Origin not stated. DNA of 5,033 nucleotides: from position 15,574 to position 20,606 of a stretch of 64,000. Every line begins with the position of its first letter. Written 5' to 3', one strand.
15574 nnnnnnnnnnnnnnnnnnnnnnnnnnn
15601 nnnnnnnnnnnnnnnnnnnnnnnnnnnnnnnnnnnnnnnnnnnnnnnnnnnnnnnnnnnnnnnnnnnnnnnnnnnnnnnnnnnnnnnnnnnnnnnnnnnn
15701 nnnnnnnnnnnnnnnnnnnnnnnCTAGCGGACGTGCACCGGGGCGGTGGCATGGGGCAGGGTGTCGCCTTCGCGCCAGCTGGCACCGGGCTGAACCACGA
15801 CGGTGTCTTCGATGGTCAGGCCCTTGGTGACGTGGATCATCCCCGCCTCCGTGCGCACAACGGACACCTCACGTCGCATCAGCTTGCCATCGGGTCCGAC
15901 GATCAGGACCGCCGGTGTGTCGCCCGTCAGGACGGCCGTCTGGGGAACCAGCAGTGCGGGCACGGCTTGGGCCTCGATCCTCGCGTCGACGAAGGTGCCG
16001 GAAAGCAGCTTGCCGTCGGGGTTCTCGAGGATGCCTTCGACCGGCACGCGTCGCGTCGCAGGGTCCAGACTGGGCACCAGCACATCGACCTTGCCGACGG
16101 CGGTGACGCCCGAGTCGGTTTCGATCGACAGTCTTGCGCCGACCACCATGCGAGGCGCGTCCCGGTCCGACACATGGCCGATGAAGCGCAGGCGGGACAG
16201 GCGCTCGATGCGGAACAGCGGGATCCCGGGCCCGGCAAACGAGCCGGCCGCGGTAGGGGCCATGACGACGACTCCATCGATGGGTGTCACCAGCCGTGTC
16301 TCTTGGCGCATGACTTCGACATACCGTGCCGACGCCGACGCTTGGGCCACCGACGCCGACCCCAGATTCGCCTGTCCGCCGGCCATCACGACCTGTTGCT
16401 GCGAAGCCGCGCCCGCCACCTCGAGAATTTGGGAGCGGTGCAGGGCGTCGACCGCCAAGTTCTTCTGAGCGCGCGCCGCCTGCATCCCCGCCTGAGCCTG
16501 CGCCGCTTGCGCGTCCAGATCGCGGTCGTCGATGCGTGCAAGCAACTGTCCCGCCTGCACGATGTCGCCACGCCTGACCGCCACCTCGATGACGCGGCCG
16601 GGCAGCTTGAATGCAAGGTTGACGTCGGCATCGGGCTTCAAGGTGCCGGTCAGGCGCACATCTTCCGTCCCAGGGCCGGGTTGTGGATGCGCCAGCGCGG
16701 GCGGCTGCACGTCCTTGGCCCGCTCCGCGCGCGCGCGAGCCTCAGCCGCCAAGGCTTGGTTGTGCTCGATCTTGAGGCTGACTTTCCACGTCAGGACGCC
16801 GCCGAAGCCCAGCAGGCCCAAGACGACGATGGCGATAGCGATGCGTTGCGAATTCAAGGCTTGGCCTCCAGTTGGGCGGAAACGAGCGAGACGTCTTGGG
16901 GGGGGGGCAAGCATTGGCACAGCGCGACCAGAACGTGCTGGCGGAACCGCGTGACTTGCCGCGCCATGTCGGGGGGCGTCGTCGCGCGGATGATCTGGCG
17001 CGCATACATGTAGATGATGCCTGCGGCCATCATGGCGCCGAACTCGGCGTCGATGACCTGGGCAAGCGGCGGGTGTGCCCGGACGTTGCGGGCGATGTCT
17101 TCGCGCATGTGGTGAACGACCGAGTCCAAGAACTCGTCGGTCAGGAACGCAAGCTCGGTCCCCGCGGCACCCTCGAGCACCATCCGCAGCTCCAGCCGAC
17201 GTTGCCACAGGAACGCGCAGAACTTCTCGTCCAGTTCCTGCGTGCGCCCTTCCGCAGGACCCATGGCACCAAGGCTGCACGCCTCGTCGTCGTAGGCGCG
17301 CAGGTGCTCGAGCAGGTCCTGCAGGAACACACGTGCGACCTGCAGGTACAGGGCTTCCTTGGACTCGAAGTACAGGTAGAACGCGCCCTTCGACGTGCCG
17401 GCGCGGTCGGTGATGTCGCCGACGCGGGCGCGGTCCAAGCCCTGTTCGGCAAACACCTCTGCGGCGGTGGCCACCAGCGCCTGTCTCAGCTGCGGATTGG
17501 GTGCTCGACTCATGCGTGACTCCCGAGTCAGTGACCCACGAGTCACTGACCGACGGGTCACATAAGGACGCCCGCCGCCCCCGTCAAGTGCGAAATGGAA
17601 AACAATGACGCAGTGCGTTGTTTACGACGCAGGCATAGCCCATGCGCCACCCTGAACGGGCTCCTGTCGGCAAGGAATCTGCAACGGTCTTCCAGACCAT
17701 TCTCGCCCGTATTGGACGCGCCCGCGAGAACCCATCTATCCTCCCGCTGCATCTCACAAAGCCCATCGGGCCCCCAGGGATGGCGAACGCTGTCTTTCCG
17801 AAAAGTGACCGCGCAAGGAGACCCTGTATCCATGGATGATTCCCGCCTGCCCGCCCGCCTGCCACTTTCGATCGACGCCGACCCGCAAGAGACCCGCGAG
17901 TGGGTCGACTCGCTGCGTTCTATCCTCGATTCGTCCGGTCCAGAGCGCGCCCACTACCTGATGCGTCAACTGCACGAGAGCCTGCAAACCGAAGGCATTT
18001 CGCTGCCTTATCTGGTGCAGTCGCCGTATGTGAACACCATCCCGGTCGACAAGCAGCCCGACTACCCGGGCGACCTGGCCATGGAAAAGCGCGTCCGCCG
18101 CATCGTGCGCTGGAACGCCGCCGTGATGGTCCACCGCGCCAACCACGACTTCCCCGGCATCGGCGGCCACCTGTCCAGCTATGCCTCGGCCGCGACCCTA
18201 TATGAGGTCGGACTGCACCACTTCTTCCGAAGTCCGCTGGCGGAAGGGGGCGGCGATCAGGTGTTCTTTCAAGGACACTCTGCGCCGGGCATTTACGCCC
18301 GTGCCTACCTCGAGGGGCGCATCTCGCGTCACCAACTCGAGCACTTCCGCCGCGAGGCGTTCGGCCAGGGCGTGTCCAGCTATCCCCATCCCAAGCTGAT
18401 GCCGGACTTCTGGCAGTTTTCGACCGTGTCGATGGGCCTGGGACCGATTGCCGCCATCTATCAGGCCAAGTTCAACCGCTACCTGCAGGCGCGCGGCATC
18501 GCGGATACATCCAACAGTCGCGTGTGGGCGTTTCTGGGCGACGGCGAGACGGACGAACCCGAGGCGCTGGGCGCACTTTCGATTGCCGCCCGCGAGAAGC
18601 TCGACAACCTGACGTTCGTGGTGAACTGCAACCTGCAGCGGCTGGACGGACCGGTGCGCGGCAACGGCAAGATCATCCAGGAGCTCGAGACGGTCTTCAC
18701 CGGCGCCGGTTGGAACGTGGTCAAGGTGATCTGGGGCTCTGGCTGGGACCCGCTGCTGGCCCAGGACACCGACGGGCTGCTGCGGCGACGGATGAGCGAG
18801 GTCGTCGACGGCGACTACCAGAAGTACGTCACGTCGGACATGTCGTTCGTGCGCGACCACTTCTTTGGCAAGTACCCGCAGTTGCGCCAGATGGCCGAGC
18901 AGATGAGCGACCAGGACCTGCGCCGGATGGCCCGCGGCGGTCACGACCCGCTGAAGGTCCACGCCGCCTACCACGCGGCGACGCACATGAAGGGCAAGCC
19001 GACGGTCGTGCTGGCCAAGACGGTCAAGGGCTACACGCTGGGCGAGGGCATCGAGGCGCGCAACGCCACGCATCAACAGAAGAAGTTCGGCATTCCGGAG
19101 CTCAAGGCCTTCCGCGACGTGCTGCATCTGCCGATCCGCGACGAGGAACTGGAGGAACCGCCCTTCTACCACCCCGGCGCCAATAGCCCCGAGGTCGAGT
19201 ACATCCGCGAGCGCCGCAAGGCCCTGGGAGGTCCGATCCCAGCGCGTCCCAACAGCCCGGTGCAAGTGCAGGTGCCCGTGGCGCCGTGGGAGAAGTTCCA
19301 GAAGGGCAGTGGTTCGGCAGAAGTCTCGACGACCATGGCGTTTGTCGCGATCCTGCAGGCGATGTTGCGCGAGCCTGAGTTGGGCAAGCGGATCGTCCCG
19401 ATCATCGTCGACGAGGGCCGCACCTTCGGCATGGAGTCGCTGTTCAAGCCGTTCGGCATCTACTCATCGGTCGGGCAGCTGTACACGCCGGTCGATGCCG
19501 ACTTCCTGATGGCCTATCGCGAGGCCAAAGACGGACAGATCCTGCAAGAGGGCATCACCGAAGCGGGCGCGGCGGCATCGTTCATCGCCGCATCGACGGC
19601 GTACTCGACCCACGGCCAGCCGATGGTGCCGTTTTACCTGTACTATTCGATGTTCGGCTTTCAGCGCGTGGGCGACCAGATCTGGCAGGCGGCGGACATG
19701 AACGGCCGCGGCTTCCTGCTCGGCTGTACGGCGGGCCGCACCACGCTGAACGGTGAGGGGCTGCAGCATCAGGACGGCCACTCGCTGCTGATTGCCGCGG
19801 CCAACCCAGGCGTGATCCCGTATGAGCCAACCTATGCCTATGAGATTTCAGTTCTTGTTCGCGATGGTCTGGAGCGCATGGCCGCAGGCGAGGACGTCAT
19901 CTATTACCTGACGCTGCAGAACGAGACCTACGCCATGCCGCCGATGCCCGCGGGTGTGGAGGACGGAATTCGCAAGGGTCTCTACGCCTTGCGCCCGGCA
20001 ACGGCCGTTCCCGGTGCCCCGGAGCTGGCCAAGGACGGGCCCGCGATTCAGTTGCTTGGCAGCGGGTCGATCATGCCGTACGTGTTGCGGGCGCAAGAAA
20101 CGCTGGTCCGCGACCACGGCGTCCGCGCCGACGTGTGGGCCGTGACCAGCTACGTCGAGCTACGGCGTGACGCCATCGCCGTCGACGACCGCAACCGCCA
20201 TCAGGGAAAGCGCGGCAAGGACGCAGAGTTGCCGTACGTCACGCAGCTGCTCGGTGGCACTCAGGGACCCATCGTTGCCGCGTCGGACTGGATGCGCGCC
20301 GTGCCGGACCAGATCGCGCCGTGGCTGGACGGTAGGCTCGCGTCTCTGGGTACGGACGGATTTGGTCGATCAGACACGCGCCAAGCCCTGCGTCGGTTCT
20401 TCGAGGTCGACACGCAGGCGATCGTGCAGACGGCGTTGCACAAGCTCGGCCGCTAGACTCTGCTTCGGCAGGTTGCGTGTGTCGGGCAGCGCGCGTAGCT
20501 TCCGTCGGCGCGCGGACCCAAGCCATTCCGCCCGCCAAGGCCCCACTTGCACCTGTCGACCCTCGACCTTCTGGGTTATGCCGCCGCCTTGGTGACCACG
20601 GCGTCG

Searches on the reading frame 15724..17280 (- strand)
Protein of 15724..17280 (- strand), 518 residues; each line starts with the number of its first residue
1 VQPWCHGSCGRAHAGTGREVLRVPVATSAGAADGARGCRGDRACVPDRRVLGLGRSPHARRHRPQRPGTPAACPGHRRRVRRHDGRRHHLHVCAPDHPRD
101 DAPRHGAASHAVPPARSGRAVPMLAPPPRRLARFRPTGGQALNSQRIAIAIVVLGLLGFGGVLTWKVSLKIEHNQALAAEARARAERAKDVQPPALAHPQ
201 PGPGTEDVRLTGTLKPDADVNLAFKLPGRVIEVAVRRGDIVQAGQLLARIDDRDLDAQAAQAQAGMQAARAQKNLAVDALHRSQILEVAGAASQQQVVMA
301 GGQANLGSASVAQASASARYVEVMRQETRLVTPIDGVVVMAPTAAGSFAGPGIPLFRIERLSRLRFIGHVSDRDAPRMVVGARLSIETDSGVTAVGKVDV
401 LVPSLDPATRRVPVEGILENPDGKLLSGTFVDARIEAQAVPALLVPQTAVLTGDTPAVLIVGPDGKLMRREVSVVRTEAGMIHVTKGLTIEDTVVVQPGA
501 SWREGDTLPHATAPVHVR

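Call 14: search_protein_families(library=pfam, proteins=[window:15724-17280:-], max_evalue=0.001)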
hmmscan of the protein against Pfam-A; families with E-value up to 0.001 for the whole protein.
window:15724-17280:- (518 aa): 3 families
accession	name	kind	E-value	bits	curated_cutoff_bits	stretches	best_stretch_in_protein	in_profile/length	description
PF16576.10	HlyD_D23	-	4.9e-20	72.2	30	1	206-431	4-214/214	Barrel-sandwich domain of CusB or HlyD membrane-fusion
PF13437.12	HlyD_3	-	1.2e-14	55.4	22.2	1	330-426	2-104/106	HlyD family secretion protein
PF13533.13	Biotin_lipoyl_2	-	4.2e-08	33.3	29.8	1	220-251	1-32/32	Biotin-lipoyl like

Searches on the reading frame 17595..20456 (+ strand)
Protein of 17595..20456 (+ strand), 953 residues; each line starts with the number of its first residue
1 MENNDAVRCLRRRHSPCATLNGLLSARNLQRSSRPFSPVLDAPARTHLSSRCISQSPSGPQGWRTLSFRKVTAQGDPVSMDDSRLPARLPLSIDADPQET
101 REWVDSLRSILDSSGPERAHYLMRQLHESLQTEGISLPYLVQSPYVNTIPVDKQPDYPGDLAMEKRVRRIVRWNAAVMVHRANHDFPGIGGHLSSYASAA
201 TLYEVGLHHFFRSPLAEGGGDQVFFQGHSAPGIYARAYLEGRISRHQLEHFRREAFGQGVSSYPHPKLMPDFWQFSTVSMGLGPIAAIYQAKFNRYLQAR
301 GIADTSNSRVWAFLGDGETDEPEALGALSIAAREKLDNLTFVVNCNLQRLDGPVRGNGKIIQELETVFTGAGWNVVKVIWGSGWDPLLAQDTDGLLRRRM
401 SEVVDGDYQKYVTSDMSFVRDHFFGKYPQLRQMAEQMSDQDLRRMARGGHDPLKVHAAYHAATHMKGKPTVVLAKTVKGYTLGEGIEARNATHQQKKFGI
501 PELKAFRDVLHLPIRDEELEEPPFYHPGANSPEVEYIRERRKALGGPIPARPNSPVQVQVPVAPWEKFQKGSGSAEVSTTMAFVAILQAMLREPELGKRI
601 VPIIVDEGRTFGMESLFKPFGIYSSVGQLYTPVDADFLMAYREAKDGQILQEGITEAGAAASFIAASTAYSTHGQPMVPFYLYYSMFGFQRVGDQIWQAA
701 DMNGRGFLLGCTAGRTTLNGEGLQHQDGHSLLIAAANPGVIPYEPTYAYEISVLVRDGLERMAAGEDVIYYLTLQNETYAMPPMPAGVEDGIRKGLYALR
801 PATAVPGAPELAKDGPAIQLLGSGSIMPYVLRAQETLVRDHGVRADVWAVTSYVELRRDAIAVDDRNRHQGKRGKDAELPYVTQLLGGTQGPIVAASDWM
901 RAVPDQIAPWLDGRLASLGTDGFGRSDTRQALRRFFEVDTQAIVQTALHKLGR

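Call 14: search_protein_families(library=pfam, proteins=[window:17595-20456:+], max_evalue=0.001)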
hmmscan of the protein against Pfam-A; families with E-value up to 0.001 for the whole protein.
window:17595-20456:+ (953 aa): 3 families
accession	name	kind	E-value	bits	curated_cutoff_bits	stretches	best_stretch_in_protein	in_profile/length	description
PF17831.6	PDH_E1_M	-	3.5e-85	285.4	23.2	1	570-782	16-229/229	Pyruvate dehydrogenase E1 component middle domain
PF22613.1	Transketolase_C_1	-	1.6e-17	64.2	27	1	814-939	10-113/113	Transketolase-like TK C-terminal domain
PF00456.26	Transketolase_N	-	4.6e-12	46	22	1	166-379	4-214/334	Transketolase, thiamine diphosphate binding domain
